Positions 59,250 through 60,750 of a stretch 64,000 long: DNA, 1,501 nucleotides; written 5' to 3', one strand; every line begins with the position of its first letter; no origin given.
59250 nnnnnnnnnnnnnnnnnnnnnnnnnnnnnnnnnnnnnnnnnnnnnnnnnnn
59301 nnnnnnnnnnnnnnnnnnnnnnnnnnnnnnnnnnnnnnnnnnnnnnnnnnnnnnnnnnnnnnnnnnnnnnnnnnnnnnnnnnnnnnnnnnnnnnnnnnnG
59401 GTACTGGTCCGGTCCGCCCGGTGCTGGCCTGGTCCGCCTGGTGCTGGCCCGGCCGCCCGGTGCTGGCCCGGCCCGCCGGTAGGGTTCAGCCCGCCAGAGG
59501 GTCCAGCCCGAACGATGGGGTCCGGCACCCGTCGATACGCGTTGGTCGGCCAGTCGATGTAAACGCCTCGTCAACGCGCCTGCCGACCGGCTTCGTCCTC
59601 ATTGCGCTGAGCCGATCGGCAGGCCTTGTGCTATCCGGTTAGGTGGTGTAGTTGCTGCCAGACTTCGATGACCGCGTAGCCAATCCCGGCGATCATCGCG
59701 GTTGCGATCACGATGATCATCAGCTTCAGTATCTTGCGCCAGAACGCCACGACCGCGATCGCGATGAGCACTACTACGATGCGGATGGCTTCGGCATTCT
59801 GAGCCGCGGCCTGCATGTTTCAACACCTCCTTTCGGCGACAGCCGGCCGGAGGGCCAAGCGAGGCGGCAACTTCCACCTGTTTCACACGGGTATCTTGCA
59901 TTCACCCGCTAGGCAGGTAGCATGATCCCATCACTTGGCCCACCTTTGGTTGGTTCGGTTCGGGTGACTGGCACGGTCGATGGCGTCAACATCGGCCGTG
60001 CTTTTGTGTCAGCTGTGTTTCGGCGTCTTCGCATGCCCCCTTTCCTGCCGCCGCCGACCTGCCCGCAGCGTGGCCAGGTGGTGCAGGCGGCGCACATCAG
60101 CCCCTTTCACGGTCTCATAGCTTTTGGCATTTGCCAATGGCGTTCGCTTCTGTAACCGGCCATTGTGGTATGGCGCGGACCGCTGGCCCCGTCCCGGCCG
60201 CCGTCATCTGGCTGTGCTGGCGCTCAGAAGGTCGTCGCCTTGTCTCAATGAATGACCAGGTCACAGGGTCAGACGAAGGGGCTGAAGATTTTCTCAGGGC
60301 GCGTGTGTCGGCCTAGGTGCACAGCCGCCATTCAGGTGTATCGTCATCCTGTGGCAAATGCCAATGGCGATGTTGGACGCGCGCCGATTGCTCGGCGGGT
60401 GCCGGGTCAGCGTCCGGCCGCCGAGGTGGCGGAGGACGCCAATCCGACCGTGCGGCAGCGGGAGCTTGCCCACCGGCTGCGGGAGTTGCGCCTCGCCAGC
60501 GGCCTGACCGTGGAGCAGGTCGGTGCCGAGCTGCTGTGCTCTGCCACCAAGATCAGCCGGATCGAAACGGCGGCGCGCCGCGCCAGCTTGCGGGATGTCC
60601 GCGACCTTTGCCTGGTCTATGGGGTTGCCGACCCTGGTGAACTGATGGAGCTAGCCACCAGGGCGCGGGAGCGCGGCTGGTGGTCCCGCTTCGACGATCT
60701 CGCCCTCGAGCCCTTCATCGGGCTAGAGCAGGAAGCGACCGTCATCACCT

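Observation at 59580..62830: ~3.2-kb low-GC insertion: 2-TM micro-protein, XRE-DUF5753/DUF397 pair and a membrane-anchored CbbX-type AAA+ ATPase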

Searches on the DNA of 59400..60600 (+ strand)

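Call 32: search_rna_families(source=window, start=59400, end=60600, threshold=evalue, max_evalue=10, show_alignments=3)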
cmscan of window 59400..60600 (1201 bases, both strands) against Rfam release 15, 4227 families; matches with E-value up to 10: 2.
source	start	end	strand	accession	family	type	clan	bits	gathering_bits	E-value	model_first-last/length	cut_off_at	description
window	60360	60435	+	RF01276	sR53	Gene; snRNA; snoRNA; CD-box;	-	18.9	49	0.11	1-60/60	no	Small nucleolar RNA sR53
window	59956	60011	+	RF02031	tpke11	Gene; sRNA;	-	18.3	43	0.63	3-60/77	no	tpke11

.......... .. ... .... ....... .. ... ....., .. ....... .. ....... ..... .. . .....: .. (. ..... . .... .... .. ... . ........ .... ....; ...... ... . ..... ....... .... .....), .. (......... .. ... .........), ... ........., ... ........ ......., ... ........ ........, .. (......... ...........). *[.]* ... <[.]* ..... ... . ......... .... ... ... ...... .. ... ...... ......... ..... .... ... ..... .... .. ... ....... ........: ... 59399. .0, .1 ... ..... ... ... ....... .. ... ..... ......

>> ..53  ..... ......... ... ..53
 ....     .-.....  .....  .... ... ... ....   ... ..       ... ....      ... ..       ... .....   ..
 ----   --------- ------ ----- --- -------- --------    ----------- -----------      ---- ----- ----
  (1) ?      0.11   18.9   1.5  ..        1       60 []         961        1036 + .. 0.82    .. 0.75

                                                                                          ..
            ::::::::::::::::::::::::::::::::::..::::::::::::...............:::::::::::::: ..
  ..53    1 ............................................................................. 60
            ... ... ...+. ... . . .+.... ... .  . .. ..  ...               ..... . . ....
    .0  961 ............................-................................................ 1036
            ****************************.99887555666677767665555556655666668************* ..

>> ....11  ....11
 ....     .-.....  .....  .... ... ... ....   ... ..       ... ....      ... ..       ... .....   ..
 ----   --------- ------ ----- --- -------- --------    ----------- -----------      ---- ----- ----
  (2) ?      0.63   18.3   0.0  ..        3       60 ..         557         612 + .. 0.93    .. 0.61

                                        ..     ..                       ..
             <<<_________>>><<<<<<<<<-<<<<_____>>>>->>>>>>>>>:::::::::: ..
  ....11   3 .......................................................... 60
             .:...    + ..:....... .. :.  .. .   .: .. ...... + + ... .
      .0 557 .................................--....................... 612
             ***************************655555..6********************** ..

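Call 70: build_rna_model(alignment_id=A5)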
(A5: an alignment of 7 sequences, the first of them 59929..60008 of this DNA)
Model R1 built from alignment A5 (7 sequences, 88 columns); structure: RNAalifold consensus.
model positions 80; base pairs 26; branch points 1; effective number of sequences 1.68; information 0.709 bits per position. Calibrated on 0.2 Mb of random sequence (short: E-values are rough).
structure used (alignment columns):
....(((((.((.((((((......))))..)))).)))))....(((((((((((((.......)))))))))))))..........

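Call 72: search_with_rna_model(model_id=R1, sources=[window, L087, L088, L089, L090, L091, L092, L093, L094, L095, L096, L097, L098, L099, L100, L101, L102, L103, L104, L105, L106, L107, L108, L109, L110, L111, L112, L113, L114, L115, L116, L117, L118, L119, L120, L121, L122, L123, L124, L125, L126, L127, L128, L129, L130, L131, L132, L133, L134, L135, L136, L137, L138, L139, L140, L141, L142, L143, L144, L145, L146, L147, L148, L149, L150, L151, L152, L153, L154, L155, L156, L157, L158, L159, L160, L161, L162, L163, L164, L165, L166, L167, L168, L169, L170, L171, L172, L173, L174, L175, L176, L177, L178, L179, L001, L002, L003], max_evalue=1)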
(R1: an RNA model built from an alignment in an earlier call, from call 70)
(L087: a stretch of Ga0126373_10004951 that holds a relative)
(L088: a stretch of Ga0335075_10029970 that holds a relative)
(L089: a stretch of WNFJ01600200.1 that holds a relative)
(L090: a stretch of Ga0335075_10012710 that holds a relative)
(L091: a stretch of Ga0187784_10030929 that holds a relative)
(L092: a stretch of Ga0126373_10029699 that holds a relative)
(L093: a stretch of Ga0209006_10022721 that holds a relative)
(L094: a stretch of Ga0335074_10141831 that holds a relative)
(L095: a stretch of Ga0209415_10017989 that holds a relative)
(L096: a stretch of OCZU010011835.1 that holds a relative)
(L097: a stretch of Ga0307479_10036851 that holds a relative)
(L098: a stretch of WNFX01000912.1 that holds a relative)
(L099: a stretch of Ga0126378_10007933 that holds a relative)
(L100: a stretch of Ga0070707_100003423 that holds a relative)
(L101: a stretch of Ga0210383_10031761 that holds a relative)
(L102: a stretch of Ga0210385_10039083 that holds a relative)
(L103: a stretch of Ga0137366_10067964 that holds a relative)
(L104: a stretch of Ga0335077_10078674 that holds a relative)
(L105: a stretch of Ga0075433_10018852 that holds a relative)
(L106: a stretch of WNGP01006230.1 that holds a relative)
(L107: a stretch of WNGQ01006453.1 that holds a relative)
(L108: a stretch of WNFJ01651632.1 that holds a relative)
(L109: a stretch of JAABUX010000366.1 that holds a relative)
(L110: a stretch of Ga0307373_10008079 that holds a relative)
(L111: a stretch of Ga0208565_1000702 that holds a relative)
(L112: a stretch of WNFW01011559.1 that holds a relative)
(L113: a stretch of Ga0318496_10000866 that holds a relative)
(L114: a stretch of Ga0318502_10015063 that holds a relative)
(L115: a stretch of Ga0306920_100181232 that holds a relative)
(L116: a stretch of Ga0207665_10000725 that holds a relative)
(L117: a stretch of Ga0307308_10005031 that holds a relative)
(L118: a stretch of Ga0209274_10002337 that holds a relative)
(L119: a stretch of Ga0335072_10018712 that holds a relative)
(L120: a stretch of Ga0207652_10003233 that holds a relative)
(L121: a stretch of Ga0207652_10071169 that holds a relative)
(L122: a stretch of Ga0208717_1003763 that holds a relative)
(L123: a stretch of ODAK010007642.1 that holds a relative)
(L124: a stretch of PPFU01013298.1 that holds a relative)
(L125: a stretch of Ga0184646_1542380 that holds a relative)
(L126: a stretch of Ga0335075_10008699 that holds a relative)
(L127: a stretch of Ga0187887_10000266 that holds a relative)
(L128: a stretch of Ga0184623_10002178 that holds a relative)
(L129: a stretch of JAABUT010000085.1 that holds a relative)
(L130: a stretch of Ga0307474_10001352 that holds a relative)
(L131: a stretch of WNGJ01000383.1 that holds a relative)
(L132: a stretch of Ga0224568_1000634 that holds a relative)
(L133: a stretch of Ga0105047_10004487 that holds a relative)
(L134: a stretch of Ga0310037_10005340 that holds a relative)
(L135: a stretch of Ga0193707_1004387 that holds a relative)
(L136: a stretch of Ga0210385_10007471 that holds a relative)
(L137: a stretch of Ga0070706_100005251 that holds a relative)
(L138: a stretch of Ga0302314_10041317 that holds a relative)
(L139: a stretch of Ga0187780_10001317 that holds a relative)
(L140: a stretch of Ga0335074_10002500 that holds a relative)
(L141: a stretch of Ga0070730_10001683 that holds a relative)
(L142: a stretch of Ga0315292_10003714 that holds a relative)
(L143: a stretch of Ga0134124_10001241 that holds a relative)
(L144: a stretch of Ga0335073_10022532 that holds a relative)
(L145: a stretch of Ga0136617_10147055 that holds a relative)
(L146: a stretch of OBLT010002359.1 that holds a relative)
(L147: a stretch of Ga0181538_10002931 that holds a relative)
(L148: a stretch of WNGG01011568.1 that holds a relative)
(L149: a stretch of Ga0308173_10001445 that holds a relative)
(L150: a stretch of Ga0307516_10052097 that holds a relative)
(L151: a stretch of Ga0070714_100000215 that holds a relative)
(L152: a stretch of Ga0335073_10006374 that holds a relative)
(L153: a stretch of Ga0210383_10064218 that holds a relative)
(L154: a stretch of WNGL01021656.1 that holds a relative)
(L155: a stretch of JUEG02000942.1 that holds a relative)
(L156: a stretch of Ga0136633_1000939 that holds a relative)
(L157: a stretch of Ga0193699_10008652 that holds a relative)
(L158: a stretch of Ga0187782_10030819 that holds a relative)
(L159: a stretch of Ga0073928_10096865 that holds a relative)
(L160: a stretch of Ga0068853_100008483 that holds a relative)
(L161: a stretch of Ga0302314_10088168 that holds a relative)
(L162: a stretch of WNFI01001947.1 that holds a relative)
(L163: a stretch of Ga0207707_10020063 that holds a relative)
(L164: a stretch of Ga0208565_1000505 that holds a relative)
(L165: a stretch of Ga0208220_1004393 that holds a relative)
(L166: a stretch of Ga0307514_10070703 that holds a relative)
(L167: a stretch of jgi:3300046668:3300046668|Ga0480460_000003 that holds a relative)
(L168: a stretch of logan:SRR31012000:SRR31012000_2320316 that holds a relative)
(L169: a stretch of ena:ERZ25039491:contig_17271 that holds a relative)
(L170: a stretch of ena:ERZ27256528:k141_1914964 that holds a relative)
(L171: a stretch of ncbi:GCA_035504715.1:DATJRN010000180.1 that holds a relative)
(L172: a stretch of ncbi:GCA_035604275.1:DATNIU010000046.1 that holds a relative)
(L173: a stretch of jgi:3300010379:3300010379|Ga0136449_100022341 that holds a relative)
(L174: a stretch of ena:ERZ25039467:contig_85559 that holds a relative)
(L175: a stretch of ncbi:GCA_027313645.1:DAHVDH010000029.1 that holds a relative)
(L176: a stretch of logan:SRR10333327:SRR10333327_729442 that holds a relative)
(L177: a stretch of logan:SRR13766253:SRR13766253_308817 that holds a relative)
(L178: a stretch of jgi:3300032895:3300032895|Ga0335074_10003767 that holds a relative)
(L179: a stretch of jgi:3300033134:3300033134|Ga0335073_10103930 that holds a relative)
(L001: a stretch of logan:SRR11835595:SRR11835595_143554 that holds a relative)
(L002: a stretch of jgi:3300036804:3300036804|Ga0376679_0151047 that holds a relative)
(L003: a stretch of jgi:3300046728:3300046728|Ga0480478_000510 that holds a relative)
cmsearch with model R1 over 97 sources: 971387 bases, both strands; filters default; matches with E-value up to 1: 36.
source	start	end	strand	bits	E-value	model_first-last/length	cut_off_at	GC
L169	5465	5546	+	99.8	3.4e-22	1-80/80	no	0.65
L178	6588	6669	+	96.8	1.9e-21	1-80/80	no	0.63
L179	1934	2015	+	96.8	1.9e-21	1-80/80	no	0.63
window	59929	60008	+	93.5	1.3e-20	1-80/80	no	0.59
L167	9808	9887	-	92.5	2.2e-20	1-80/80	no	0.62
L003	2535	2614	-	92.5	2.2e-20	1-80/80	no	0.62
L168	1557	1636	-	91.3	4.7e-20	1-80/80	no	0.6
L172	6534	6612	+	83.7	3.7e-18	1-80/80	no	0.59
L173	6534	6612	+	83.7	3.7e-18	1-80/80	no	0.59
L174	6534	6612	+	83.7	3.7e-18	1-80/80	no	0.59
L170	5415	5495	+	82.4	7.8e-18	1-80/80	no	0.59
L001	1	34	+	41.1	2.1e-07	47-80/80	5'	0.59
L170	5458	5488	-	26.4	0.0011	43-73/80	no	0.65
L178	6632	6662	-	22.7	0.0091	43-73/80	no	0.68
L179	1978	2008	-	22.7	0.0091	43-73/80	no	0.68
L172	6575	6605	-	22.4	0.011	43-73/80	no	0.65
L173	6575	6605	-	22.4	0.011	43-73/80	no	0.65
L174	6575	6605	-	22.4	0.011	43-73/80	no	0.65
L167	9815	9845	+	22.4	0.011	43-73/80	no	0.68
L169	5509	5539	-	22.4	0.011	43-73/80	no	0.68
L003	2542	2572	+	22.4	0.011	43-73/80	no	0.68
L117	293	349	+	18.5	0.11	1-80/80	no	0.72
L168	1564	1594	+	18.4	0.11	43-73/80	no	0.68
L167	2192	2272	-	17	0.26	1-80/80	no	0.63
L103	789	845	+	16.6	0.32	1-80/80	no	0.67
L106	5137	5187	-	16.2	0.41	1-80/80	no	0.61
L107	7607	7657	-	16.2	0.41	1-80/80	no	0.61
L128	6423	6476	+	16.1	0.44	1-80/80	no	0.72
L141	13872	13937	+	15.5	0.6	1-80/80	no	0.64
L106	5124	5181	+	15.5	0.61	1-80/80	no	0.69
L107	7594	7651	+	15.5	0.61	1-80/80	no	0.69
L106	3557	3630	+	15.4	0.62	1-80/80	no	0.68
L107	3622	3695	+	15.4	0.62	1-80/80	no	0.68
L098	15466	15518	-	15.3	0.66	1-80/80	no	0.75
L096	1490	1563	+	14.8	0.92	1-80/80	no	0.68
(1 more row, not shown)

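Call 73: search_with_rna_model(model_id=R1, sources=[L004, L005, L007, L008, L009, L010, L011, L012, L013, L014, L016, L017, L018, L019, L020, L021, L022, L023, L024, L025, L026, L027, L028, L029, L030, L031, L032, L033, L034, L035, L036, L037, L038, L039, L040, L041, L042, L043, L044, L045, L046, L047, L048, L049, L050, L051, L052, L053, L054, L055, L056, L057, L058, L059, L060, L061, L062, L063, L064, L065, L066, L067, L068, L069, L070, L071, L072, L073, L074, L075, L076, L077, L078, L079, L080, L081, L082, L083, L084, L085, L086], max_evalue=1)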
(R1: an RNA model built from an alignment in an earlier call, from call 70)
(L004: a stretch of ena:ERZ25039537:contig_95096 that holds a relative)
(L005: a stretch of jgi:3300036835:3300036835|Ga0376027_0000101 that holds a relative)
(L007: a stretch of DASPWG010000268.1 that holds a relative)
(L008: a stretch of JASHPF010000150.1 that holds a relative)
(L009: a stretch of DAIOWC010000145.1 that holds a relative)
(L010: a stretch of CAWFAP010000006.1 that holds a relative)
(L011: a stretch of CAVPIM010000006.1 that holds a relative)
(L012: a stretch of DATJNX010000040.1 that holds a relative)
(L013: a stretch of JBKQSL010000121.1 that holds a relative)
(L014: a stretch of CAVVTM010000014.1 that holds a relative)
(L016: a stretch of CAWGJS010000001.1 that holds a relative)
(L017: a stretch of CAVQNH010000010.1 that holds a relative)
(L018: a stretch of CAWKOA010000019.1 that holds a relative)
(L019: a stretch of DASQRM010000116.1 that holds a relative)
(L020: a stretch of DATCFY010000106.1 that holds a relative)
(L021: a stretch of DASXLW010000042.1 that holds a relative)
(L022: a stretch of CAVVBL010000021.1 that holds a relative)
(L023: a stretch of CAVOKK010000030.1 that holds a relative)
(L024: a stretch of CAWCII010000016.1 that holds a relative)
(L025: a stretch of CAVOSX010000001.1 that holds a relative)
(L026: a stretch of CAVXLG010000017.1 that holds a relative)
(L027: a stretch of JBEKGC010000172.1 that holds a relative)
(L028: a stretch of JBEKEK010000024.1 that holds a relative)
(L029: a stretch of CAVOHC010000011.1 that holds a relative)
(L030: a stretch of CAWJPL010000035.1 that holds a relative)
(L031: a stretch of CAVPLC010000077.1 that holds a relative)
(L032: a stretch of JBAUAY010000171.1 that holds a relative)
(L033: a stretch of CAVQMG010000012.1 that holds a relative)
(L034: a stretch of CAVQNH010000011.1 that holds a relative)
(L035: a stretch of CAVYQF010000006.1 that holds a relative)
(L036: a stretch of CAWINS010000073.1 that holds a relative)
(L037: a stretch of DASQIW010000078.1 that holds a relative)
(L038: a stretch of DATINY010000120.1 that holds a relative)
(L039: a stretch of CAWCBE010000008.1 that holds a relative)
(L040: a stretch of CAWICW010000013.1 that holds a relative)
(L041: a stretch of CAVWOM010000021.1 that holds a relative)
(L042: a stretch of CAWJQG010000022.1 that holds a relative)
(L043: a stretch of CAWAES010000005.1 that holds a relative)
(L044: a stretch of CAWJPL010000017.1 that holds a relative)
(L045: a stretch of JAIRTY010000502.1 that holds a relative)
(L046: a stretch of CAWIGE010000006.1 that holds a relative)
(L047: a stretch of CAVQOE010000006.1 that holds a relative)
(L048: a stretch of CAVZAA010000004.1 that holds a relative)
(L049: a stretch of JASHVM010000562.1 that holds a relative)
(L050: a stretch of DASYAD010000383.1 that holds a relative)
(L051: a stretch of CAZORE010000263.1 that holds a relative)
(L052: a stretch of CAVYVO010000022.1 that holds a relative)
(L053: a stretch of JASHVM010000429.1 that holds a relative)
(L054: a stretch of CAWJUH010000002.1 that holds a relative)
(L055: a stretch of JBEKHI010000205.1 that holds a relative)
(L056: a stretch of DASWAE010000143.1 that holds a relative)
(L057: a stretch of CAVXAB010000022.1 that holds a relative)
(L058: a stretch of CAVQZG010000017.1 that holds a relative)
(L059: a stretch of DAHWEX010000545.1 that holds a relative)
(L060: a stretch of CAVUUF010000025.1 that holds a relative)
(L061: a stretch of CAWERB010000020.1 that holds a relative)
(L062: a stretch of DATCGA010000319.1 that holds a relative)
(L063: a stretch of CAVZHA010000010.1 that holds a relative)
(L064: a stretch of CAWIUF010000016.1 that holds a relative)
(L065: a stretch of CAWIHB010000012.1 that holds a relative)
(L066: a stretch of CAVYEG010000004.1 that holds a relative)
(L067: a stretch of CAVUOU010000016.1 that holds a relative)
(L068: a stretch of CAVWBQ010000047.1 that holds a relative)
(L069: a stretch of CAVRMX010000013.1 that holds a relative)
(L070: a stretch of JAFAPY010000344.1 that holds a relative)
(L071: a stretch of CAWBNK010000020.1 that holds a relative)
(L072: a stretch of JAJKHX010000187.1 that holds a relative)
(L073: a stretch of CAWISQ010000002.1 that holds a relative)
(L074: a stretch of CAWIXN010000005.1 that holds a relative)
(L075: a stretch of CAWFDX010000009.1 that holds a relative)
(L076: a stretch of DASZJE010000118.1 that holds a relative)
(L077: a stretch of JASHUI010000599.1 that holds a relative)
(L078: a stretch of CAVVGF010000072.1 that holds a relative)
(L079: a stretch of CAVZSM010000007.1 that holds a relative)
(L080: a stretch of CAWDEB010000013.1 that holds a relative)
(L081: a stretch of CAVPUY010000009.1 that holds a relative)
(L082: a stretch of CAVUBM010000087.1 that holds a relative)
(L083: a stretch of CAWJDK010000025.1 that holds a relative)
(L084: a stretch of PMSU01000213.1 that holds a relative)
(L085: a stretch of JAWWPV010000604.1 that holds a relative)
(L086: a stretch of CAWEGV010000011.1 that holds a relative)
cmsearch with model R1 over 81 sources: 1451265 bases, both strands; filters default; matches with E-value up to 1: 8.
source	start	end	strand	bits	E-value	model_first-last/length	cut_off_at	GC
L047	2302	2369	+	22.8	0.013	1-80/80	no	0.72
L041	9752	9812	-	20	0.068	1-80/80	no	0.72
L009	3828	3901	-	17.5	0.28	1-80/80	no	0.77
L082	6260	6282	+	17.4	0.29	47-69/80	no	0.78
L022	4261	4325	-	16.4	0.53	1-80/80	no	0.58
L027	665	733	-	15.5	0.88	1-80/80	no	0.81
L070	11946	12019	+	15.5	0.92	1-80/80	no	0.74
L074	4634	4660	+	15.4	0.96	45-71/80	no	0.78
